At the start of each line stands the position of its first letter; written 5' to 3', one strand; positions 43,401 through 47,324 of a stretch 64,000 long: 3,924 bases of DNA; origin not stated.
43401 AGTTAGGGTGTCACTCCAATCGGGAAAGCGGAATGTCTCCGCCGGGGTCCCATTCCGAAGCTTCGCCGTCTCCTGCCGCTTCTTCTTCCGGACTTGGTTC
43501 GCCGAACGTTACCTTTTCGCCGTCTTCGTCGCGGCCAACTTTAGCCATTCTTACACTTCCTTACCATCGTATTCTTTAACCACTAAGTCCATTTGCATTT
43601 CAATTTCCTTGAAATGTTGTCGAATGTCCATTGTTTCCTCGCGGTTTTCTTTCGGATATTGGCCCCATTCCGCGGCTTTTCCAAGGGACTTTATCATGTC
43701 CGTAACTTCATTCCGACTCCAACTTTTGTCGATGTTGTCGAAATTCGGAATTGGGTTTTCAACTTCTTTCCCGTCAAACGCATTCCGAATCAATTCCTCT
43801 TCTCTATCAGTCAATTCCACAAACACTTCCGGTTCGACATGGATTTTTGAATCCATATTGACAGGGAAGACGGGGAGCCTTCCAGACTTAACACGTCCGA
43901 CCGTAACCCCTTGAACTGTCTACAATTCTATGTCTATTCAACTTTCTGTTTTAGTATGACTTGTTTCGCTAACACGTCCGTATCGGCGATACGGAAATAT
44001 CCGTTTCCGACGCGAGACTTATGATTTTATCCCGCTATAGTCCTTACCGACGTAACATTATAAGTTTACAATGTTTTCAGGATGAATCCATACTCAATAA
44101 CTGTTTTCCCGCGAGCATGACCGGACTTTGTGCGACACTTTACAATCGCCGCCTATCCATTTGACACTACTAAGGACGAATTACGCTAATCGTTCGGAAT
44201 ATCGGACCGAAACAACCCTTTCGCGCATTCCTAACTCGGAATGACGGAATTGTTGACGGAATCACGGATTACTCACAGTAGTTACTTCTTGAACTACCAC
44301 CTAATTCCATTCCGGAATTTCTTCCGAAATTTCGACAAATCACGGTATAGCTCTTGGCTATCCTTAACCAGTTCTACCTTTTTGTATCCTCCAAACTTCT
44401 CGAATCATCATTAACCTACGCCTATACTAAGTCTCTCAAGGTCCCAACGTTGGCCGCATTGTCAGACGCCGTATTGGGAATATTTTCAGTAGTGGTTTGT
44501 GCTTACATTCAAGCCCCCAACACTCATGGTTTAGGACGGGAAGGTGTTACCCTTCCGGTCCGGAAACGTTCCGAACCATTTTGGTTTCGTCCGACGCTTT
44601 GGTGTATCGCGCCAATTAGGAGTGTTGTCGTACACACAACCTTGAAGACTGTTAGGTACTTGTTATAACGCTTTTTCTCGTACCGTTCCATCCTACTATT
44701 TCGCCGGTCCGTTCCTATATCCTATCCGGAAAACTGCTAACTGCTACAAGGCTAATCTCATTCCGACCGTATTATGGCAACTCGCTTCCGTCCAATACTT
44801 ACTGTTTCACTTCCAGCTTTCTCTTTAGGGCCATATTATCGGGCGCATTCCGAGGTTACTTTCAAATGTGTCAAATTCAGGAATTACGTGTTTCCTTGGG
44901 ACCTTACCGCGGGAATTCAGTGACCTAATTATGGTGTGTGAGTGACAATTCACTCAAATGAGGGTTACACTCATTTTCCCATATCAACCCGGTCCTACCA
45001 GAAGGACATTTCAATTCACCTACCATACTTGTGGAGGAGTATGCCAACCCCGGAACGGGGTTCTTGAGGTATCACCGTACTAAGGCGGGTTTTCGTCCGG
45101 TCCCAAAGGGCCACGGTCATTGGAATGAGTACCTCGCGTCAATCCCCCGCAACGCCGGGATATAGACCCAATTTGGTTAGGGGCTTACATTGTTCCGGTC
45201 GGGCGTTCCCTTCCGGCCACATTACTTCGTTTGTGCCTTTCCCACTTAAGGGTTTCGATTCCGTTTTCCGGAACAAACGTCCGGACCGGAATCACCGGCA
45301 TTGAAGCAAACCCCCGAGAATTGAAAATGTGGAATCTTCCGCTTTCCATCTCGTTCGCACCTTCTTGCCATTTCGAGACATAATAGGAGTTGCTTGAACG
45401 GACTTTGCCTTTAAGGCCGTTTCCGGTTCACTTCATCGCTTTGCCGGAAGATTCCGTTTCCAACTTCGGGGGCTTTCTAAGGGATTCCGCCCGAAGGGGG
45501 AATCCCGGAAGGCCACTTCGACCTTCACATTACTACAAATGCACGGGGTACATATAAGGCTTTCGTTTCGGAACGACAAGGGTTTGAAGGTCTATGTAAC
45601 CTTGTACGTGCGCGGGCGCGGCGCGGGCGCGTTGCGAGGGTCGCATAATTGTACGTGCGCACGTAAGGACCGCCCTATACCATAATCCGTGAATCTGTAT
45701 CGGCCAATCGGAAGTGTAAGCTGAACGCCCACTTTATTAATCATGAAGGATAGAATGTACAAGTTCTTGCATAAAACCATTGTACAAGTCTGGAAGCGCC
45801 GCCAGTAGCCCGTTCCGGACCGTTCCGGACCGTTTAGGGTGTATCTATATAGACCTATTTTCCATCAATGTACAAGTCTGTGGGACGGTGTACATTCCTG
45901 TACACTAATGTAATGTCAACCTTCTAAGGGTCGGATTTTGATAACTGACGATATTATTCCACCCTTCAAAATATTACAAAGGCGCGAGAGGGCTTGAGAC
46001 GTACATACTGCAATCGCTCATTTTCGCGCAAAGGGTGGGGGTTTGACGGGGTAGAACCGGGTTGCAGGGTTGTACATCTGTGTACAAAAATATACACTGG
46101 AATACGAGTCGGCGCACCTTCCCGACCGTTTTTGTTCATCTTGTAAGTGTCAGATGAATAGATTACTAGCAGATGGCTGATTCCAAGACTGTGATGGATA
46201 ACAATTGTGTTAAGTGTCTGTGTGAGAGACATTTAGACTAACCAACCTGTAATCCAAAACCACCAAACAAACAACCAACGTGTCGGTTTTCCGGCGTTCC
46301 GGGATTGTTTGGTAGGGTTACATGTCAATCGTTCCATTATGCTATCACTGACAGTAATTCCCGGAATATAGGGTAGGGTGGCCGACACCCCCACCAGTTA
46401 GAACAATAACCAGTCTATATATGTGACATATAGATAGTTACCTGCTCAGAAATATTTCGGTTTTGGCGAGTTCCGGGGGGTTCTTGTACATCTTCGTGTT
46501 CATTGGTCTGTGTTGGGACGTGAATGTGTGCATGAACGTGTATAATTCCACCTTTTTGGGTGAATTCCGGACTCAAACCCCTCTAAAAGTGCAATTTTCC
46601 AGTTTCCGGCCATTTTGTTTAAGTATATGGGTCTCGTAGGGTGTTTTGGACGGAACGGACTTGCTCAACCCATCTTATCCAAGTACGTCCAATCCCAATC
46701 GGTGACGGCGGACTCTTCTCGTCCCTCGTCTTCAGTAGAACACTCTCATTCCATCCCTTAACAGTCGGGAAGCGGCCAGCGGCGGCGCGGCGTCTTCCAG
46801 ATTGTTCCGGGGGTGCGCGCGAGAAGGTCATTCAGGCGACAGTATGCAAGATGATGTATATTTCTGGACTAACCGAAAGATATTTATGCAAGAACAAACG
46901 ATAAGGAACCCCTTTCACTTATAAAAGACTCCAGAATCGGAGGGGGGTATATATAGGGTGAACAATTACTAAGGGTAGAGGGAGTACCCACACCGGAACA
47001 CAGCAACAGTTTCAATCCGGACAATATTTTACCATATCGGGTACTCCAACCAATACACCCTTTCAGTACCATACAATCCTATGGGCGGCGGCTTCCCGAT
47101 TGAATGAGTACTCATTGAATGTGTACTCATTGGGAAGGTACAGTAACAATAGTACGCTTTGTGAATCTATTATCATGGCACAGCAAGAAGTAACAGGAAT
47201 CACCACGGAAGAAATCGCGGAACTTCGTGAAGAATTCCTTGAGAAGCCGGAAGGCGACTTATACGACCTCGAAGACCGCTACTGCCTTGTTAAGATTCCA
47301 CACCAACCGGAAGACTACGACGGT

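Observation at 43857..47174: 3.3-kb ORF-free, hairpin-rich spacer between the divergent early (-) and late (+) gene blocks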

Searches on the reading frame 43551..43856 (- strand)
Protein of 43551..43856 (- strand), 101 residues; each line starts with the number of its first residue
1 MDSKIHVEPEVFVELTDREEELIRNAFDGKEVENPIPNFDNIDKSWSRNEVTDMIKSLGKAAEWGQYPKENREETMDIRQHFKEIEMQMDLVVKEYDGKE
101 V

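Call 12: find_encoding_contigs(protein=window:43551-43856:-, flank=10000, max_places=10)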
Protein window:43551-43856:- (101 aa): 1 contig read that carries it; 1 place shown.
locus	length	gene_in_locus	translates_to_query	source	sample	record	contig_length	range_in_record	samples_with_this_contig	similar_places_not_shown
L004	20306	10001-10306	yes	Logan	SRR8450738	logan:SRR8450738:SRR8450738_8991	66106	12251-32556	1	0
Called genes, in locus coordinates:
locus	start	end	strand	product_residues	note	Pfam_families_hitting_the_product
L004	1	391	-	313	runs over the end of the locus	PF25209:Phage_capsid_4 (weak)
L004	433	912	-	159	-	-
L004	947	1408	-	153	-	-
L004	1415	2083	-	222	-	-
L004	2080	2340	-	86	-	-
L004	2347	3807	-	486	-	PF06074:Portal_Mu, PF04860:Phage_portal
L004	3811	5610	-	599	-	PF03237:Terminase_6N, PF03354:TerL_ATPase (weak), PF17289:Terminase_6C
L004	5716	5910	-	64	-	-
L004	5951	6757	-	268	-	-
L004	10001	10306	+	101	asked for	-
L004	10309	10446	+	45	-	-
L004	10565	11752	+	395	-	-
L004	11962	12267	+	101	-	-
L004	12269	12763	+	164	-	-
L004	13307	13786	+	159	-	-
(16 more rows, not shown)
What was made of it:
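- On Direct terminal repeat / physical genome end of Hafunaviridae: The window is an assembled metagenomic contig that runs through the region (call 12).
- Checked: The gene caller used on the source contig also called nothing there (call 12).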

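Call 37: find_homologous_proteins(query=window:43551-43856:-, max_evalue=0.00001)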
Query window:43551-43856:- (101 aa): 1 proteins with E <= 0.00001 among 1 candidates.
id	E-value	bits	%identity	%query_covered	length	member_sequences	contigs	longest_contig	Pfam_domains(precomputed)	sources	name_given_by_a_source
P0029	4.7e-60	218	100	100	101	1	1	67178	-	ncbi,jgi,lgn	-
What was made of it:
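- Tried and rejected: Homologues of the adjacent 101-aa early gene: only itself (call 37).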

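Call 100: search_protein_families(library=phrogs, proteins=[window:43551-43856:-], max_evalue=0.01)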
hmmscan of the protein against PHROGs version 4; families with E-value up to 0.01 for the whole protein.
window:43551-43856:- (101 aa): 0 families

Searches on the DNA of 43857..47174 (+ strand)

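Call 6: search_dna_similar(query=window:43857-47174:+, collection=phages, mode=distant, max_rows=30)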
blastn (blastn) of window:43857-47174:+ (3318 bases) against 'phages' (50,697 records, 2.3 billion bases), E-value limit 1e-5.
No match.
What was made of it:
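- Tried and rejected: blastn of the region against 50,697 phage records: no match (call 6).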

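Call 51: build_rna_model(alignment_id=A6, structure=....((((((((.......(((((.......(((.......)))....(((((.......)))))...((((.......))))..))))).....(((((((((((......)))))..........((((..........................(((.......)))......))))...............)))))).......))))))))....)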
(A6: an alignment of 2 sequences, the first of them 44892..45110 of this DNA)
Model R1 built from alignment A6 (2 sequences, 220 columns); structure: as given.
model positions 220; base pairs 43; branch points 4; effective number of sequences 1.11; information 0.589 bits per position. Calibrated on 0.2 Mb of random sequence (short: E-values are rough).
structure used (alignment columns):
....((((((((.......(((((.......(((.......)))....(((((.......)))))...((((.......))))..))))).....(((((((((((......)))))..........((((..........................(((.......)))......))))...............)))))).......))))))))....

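Call 52: search_with_rna_model(model_id=R1, sources=[window, L001, L005, L006, L007, L008, L009, L010, L011, L013, L014, L016, L017], max_evalue=10, show_alignments=4)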
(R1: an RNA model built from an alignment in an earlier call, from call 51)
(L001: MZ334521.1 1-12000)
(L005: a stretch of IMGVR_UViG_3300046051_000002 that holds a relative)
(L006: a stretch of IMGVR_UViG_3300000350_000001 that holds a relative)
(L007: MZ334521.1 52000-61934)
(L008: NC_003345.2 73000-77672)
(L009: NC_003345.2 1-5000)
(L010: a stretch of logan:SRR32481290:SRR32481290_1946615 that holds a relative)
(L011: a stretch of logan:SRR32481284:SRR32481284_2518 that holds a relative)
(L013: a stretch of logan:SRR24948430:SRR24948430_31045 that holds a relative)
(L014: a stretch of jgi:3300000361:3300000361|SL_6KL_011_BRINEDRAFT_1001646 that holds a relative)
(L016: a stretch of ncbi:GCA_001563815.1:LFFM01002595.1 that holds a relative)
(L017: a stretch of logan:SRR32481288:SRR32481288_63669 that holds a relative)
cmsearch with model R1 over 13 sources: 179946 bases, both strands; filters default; matches with E-value up to 10: 6.
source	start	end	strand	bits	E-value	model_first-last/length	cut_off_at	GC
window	44892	45110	+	270.2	5.3e-72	1-220/220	no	0.49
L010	432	632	+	242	2.6e-64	1-220/220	no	0.55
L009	807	859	-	9.4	0.55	1-220/220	no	0.75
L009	1057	1154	-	6.9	2.6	1-220/220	no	0.62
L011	3974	4007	-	6.2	4.1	1-220/220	no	0.47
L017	2613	2643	+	5.9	5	1-220/220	no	0.65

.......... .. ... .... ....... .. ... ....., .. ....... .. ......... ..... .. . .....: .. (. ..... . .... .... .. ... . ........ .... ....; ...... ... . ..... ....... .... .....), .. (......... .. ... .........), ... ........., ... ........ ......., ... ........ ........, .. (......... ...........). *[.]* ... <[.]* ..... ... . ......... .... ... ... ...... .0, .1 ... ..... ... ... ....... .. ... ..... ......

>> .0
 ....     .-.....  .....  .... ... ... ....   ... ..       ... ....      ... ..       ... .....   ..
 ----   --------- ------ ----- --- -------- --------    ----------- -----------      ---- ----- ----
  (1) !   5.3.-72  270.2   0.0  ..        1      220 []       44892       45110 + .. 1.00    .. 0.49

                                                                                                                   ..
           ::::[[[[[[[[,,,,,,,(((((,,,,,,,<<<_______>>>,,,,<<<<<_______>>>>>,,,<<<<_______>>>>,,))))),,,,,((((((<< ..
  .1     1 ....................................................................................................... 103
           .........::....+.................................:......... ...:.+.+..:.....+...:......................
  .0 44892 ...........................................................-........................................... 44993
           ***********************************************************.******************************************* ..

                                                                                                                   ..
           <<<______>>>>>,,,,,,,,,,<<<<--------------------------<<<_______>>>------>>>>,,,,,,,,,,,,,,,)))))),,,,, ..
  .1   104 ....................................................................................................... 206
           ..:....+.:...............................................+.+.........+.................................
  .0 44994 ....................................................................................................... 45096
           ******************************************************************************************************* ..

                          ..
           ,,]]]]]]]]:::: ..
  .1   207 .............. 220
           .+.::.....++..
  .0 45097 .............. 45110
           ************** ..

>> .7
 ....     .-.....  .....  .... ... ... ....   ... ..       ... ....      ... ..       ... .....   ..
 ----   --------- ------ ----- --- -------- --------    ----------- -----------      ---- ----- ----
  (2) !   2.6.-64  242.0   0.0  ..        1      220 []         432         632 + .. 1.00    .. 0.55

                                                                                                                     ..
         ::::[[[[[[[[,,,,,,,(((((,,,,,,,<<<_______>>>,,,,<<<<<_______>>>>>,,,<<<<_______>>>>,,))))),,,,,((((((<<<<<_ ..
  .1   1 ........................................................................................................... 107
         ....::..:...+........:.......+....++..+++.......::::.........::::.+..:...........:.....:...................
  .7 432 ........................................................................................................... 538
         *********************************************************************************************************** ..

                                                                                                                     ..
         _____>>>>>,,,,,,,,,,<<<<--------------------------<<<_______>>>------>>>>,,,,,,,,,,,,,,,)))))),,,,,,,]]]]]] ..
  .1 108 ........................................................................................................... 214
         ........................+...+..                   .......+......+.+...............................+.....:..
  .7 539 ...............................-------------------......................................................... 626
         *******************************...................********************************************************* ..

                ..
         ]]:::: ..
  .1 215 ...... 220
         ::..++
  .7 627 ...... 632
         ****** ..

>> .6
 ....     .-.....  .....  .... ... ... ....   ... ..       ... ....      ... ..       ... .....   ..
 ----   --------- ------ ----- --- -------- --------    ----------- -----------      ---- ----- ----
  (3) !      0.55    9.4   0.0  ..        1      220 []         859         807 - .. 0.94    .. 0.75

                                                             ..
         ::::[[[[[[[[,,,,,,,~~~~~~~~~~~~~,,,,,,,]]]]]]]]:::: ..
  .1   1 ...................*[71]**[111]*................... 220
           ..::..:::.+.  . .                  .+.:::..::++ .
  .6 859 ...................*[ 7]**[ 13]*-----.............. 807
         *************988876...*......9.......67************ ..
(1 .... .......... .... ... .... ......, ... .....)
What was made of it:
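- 44896..45106 (-): RNA domain B: a multi-helix domain closed by an 8-bp helix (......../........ in the window, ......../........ in L010). Covariance model R1 finds only the window and L010 (call 52).
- On HF2-group left-end structured leader (provisional family defined in this session): Covariance model R1 of domain B gives only a weak HF2 hit, E=2.6, on the expected strand around CCGUACUAAG (call 52).
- Tried and rejected: Covariance model of domain B against distant relatives and HF2/HRTV-25 ends: no significant hit (call 52).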
